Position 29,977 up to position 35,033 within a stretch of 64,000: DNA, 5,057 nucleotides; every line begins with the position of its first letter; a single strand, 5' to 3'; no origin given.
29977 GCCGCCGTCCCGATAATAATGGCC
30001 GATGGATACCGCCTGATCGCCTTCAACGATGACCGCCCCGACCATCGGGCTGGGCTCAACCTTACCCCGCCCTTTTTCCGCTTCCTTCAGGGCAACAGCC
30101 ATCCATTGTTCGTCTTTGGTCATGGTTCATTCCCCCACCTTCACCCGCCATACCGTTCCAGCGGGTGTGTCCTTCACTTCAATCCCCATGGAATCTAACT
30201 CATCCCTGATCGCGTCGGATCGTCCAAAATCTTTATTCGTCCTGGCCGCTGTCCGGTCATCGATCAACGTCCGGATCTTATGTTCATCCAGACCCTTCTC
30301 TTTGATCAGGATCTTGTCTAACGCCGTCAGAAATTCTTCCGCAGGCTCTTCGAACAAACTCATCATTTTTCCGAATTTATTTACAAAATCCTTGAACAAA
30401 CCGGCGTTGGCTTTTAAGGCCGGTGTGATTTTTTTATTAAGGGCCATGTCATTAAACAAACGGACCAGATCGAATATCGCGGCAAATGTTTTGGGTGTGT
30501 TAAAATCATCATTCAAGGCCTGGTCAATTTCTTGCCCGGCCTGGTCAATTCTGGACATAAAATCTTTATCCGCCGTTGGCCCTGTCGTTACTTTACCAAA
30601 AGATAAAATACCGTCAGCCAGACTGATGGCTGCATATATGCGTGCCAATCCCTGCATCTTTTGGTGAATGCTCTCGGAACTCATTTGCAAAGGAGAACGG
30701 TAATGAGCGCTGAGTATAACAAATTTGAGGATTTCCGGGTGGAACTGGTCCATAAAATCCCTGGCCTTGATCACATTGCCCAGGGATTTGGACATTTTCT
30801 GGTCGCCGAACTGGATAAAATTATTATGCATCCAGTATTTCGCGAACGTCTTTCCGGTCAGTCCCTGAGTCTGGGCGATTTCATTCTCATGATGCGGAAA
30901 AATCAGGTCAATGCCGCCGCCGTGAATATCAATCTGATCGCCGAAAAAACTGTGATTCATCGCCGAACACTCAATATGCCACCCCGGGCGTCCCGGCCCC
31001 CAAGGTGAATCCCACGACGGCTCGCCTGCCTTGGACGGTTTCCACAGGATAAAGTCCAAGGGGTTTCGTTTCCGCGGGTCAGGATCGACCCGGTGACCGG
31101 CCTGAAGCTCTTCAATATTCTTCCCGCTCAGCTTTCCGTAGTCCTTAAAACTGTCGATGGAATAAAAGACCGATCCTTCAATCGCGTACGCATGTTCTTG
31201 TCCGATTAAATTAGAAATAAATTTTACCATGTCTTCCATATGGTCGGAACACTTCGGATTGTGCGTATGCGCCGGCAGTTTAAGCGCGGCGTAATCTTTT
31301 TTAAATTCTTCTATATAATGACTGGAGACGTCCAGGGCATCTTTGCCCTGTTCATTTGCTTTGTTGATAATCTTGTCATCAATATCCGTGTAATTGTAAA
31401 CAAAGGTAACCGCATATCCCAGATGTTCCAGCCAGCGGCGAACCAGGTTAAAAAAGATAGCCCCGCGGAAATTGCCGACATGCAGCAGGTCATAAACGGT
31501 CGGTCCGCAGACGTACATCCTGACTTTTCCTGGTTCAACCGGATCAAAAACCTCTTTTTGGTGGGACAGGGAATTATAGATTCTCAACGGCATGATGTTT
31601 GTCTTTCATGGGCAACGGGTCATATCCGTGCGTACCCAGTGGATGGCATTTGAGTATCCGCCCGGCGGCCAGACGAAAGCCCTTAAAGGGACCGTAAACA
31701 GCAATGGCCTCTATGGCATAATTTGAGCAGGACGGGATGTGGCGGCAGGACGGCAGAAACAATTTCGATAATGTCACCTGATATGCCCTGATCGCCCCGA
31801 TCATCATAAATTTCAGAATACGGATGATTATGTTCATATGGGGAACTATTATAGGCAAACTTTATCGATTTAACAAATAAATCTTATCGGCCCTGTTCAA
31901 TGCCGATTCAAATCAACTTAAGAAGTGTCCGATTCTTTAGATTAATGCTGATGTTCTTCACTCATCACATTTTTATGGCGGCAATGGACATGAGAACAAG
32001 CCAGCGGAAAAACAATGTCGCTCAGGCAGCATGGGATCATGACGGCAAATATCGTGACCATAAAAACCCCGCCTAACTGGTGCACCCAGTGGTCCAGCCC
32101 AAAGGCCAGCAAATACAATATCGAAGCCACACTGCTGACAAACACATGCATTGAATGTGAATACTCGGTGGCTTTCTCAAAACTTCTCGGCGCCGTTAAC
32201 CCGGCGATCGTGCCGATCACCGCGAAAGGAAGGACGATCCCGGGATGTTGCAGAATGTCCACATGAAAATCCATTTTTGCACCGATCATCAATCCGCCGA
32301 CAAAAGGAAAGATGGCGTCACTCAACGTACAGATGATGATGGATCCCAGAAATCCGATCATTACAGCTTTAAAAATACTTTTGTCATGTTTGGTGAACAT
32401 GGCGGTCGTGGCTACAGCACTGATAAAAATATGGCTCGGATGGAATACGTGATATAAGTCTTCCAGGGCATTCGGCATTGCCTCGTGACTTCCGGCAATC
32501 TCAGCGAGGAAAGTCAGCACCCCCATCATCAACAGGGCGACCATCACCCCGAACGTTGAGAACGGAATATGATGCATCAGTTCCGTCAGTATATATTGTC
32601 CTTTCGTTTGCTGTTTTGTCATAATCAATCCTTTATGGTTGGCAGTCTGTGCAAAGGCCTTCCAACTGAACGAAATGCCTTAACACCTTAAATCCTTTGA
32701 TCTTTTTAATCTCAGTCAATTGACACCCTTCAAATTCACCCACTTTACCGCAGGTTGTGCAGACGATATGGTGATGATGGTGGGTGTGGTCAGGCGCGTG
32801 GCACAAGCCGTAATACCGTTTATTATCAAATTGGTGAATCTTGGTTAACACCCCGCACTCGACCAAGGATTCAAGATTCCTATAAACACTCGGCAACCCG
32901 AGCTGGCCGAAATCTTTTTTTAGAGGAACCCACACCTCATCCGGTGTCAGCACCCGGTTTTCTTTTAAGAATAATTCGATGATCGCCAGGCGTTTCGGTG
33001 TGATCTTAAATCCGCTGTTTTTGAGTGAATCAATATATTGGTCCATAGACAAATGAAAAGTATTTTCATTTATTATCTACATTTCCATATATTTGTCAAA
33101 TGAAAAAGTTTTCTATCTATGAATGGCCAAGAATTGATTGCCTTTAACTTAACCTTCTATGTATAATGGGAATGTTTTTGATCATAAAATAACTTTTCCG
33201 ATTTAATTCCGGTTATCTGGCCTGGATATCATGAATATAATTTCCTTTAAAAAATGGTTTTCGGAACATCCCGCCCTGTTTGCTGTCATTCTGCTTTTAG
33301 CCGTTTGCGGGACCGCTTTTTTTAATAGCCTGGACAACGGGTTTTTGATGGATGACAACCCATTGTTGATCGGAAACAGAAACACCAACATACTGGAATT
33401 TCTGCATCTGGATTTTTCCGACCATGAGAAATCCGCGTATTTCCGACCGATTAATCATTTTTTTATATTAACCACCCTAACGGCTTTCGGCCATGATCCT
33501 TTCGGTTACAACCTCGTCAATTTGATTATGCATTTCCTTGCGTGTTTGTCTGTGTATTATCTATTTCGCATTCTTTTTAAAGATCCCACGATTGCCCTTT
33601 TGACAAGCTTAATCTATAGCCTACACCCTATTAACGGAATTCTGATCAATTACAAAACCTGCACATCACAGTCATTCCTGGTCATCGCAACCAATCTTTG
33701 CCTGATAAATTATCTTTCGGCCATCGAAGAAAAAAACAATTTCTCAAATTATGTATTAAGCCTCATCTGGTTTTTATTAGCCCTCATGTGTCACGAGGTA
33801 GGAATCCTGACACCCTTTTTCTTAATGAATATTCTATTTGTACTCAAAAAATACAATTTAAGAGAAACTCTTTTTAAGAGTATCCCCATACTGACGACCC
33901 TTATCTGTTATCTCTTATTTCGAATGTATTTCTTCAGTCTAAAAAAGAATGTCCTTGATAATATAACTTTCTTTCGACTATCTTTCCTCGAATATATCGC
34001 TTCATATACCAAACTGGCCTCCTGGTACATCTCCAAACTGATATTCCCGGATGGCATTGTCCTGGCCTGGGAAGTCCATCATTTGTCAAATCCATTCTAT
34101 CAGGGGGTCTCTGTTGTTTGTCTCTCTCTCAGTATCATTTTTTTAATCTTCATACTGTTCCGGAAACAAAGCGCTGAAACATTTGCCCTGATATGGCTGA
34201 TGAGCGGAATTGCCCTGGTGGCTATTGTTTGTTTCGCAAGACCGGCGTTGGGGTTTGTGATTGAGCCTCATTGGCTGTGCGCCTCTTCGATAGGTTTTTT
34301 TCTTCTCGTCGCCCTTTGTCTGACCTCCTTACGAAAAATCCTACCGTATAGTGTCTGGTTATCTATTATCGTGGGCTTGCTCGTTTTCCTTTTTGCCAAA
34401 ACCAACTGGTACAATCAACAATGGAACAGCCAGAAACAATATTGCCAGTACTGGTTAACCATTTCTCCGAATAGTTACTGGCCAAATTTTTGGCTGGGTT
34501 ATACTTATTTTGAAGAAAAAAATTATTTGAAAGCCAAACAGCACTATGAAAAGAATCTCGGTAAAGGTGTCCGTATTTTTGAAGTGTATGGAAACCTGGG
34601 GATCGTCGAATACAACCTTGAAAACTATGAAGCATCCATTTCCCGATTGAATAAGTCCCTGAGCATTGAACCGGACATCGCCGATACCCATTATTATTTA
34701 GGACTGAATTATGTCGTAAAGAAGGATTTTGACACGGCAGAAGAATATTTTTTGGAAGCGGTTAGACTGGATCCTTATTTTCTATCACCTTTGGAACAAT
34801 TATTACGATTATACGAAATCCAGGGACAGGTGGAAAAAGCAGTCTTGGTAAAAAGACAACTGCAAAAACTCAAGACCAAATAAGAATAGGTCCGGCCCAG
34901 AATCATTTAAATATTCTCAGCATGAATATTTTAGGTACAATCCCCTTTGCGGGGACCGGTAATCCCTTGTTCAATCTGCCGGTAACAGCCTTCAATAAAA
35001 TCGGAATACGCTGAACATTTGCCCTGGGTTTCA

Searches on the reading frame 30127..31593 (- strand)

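Call 80: search_protein_families(library=pfam, proteins=[window:30127-31593:-], max_evalue=0.0001)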
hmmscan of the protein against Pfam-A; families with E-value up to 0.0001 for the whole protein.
window:30127-31593:- (488 aa): 6 families
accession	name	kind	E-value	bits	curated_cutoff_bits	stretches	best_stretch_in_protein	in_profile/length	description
PF01406.26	tRNA-synt_1e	-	6.5e-122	407.1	27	1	16-312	2-299/301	tRNA synthetases class I (C) catalytic domain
PF09334.17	tRNA-synt_1g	-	4.1e-12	46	20.1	1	249-297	310-358/391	tRNA synthetases class I (M)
PF01921.24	tRNA-synt_1f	-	1.2e-09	38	27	1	259-315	275-331/360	tRNA synthetases class I (K)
PF09190.17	DALR_2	-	3.4e-09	37.6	22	1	357-415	3-57/57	DALR domain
PF23493.1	CysS_C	-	1.3e-06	28.9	23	1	442-483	10-51/51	Cysteinyl-tRNA ligase anticodon binding domain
PF00133.28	tRNA-synt_1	-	5.7e-06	25.8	22.7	1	222-304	330-413/414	tRNA synthetases class I (I, L, M and V)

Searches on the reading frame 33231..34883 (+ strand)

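Call 80: search_protein_families(library=pfam, proteins=[window:33231-34883:+], max_evalue=0.0001)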
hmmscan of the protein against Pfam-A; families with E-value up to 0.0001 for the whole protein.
window:33231-34883:+ (550 aa): 6 families
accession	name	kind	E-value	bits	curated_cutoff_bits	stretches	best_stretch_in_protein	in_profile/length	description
PF07719.23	TPR_2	-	6.9e-15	54.3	27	1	484-515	1-32/34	Tetratricopeptide repeat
PF00515.34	TPR_1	-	1.4e-12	47.3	27.8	1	484-516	1-33/34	Tetratricopeptide repeat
PF13181.12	TPR_8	-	1.6e-10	40.7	25.7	0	486-515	3-32/34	Tetratricopeptide repeat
PF13431.12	TPR_17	-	9.4e-09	35.3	24.4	0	405-437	2-34/34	Tetratricopeptide repeat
PF13424.12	TPR_12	-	1.3e-07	32.1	30.1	0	450-513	3-74/77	Tetratricopeptide repeat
PF13432.12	TPR_16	-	9.7e-05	23.2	32.7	0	456-516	3-63/65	Tetratricopeptide repeat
